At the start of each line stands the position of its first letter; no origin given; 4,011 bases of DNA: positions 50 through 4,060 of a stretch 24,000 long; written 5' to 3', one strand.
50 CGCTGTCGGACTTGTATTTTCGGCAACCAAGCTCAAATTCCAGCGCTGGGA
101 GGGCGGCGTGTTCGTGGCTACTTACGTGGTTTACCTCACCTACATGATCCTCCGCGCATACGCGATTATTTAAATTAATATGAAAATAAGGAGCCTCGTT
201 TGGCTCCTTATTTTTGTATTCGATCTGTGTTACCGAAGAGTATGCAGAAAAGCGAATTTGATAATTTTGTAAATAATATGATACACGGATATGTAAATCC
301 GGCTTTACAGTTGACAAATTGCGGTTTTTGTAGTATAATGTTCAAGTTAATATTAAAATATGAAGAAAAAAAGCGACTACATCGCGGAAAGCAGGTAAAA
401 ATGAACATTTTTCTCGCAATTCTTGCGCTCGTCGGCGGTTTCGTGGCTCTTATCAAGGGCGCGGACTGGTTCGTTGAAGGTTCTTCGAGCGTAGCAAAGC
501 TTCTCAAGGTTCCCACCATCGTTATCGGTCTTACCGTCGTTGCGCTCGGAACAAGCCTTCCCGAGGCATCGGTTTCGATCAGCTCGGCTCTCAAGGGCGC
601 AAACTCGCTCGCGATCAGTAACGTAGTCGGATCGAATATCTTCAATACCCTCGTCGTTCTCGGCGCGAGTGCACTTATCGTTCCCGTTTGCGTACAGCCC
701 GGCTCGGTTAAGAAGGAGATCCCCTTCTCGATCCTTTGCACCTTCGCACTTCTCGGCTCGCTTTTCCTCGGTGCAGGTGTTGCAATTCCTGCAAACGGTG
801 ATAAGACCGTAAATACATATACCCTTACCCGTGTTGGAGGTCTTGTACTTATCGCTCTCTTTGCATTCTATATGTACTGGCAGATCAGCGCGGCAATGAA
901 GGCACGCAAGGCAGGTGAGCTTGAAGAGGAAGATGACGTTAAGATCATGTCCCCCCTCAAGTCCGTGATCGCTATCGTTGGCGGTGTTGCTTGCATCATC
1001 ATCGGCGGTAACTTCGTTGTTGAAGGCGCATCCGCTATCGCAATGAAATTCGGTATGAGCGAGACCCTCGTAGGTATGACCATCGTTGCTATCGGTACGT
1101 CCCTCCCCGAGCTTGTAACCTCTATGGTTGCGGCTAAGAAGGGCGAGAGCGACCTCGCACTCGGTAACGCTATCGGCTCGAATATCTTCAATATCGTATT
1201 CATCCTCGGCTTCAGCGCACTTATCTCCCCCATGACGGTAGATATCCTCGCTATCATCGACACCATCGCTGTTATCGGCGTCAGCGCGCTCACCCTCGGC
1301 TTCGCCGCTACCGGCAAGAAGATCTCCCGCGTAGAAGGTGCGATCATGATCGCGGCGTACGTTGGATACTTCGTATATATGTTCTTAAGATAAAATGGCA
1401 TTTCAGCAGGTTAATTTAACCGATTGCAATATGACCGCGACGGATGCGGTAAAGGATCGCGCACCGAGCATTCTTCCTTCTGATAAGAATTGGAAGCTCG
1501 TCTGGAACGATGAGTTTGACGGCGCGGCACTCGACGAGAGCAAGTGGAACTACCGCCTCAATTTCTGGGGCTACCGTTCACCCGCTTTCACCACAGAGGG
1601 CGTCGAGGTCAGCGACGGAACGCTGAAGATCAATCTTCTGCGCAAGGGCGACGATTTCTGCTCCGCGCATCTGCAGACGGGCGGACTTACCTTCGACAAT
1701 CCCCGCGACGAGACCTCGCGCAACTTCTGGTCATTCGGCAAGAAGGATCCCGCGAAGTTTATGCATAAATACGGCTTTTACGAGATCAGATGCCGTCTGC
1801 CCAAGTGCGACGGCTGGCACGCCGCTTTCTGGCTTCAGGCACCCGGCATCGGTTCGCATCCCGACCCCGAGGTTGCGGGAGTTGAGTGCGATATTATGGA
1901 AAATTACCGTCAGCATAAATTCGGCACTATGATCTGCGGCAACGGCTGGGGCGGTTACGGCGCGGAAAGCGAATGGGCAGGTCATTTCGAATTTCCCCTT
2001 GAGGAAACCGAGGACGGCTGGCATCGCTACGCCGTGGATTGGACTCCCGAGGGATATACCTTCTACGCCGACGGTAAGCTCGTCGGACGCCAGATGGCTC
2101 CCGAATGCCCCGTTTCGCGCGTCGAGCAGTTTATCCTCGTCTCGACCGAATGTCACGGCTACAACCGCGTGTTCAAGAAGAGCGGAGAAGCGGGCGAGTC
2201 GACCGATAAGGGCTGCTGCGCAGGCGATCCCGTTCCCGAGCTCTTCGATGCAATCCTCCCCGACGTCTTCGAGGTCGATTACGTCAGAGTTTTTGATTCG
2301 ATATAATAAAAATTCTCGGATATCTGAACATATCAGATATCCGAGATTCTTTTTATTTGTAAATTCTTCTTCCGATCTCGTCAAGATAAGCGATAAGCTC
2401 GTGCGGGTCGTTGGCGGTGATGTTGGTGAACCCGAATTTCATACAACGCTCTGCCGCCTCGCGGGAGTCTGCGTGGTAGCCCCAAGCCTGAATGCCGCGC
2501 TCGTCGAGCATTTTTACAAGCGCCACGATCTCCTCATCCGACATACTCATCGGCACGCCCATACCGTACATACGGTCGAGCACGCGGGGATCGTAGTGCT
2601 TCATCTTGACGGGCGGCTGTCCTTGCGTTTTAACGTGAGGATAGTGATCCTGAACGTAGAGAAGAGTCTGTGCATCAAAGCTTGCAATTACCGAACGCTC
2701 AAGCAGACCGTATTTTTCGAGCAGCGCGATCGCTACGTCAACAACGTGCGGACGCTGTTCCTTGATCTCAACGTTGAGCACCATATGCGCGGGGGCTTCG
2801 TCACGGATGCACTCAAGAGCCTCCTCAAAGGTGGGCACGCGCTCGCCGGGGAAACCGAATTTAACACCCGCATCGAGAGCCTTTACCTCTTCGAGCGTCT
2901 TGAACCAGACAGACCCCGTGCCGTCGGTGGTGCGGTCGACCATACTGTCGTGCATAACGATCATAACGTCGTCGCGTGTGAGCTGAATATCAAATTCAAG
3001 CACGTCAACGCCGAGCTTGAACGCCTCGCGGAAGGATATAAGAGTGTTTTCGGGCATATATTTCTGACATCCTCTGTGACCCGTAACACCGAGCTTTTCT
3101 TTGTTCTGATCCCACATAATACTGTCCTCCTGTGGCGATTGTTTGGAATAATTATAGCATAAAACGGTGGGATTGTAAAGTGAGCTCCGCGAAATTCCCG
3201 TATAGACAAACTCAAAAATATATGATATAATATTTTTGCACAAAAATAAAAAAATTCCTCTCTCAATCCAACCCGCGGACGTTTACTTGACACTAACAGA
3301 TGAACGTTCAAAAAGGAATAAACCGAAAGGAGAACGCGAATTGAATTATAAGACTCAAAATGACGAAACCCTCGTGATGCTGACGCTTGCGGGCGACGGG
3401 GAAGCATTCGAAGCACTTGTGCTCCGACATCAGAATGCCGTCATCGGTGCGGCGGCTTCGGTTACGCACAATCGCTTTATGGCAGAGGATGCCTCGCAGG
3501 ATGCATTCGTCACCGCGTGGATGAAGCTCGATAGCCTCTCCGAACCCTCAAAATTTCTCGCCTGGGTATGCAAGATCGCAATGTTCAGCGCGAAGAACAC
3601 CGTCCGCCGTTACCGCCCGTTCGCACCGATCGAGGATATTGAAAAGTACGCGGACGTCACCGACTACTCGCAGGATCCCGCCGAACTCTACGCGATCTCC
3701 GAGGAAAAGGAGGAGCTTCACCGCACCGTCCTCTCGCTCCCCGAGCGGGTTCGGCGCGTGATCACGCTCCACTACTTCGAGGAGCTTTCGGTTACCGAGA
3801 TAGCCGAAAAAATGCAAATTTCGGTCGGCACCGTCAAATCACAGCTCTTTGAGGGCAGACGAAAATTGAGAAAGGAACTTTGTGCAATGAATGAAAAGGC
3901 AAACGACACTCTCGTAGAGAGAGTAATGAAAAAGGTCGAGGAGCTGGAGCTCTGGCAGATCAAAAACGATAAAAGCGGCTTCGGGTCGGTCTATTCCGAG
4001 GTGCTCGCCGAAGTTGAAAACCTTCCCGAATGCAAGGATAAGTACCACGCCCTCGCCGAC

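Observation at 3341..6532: ECF-type sigma factor fused to an ~870-aa soluble C-terminal region, with no anti-sigma gene nearby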

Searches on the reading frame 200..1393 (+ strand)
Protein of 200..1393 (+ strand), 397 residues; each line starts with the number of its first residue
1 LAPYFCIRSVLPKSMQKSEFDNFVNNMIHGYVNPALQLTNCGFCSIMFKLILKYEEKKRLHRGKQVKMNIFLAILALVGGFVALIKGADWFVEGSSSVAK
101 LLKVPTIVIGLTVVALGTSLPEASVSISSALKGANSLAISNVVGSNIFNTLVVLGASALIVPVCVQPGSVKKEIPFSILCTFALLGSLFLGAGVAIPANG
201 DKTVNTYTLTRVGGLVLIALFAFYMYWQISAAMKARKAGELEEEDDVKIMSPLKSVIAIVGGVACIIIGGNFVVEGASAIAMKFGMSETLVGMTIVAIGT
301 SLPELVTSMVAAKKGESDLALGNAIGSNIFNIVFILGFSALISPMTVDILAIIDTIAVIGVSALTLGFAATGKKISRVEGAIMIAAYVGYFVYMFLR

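Call 17: search_protein_families(library=pfam, proteins=[window:200-1393:+], max_evalue=0.001)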
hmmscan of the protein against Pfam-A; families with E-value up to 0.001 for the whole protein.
window:200-1393:+ (397 aa): 1 family
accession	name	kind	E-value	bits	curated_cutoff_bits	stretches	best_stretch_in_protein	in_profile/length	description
PF01699.29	Na_Ca_ex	-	5.1e-65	218.5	24.9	2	255-395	2-150/151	Sodium/calcium exchanger protein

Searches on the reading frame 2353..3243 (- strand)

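Call 17: search_protein_families(library=pfam, proteins=[window:2353-3243:-], max_evalue=0.001)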
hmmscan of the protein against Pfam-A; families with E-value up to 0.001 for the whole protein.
window:2353-3243:- (296 aa): 1 family
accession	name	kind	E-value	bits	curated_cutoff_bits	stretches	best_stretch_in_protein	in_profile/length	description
PF03009.23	GDPD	-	1.3e-36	127.4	23.6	1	56-280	1-242/244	Glycerophosphoryl diester phosphodiesterase family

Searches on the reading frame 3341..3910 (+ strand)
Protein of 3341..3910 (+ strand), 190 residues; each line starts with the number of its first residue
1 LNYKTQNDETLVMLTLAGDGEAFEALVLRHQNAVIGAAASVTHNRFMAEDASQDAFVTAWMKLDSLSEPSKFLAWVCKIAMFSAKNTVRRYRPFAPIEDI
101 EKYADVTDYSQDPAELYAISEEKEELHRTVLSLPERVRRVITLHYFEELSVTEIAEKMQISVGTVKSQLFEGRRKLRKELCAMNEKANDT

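Call 96: search_solved_structures(query=window:3341-3910:+, max_evalue=0.001)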
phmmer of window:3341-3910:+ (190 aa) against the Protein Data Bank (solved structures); distinct sequences matched with E-value up to 0.001: 26.
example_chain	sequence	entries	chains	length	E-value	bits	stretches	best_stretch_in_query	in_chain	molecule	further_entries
8z6g_B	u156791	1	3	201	2.1e-24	89.3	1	6-182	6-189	RNA polymerase sigma factor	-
6in7_B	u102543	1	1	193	2.7e-24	89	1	6-181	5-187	RNA polymerase sigma-H factor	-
5wuq_A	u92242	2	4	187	5.3e-20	75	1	17-180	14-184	ECF RNA polymerase sigma factor SigW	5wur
1or7_A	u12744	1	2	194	1.3e-19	73.8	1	7-177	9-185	RNA polymerase sigma-E factor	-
6jbq_F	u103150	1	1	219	2e-19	73.2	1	7-176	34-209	ECF RNA polymerase sigma-E factor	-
9m9d_F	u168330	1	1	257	3e-12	49.8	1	22-185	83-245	ECF RNA polymerase sigma factor SigE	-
9m9e_F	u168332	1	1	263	3.2e-12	49.7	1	22-185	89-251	ECF RNA polymerase sigma factor SigE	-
9m98_F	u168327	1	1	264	3.2e-12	49.7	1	22-185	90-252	ECF RNA polymerase sigma factor SigE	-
6jcy_F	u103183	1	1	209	4.4e-11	46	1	32-180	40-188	ECF RNA polymerase sigma factor SigH,ECF RNA polymerase sigma factor SigE,ECF RNA polymera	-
4cxf_A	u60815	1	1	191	1.2e-10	44.6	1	8-186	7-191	RNA POLYMERASE SIGMA FACTOR CNRH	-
6jhe_A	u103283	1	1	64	1.3e-10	44.4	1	126-180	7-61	ECF RNA polymerase sigma factor SigW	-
2q1z_A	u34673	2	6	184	4.9e-10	42.6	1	45-178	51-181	RpoE, ECF SigE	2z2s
5zx2_F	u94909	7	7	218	7.6e-09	38.7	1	32-180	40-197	ECF RNA polymerase sigma factor SigH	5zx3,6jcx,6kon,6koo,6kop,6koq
2map_A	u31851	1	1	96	5e-08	36.1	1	7-87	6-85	RNA polymerase sigma factor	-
2mao_A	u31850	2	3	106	6.3e-08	35.7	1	7-88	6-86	RNA polymerase sigma factor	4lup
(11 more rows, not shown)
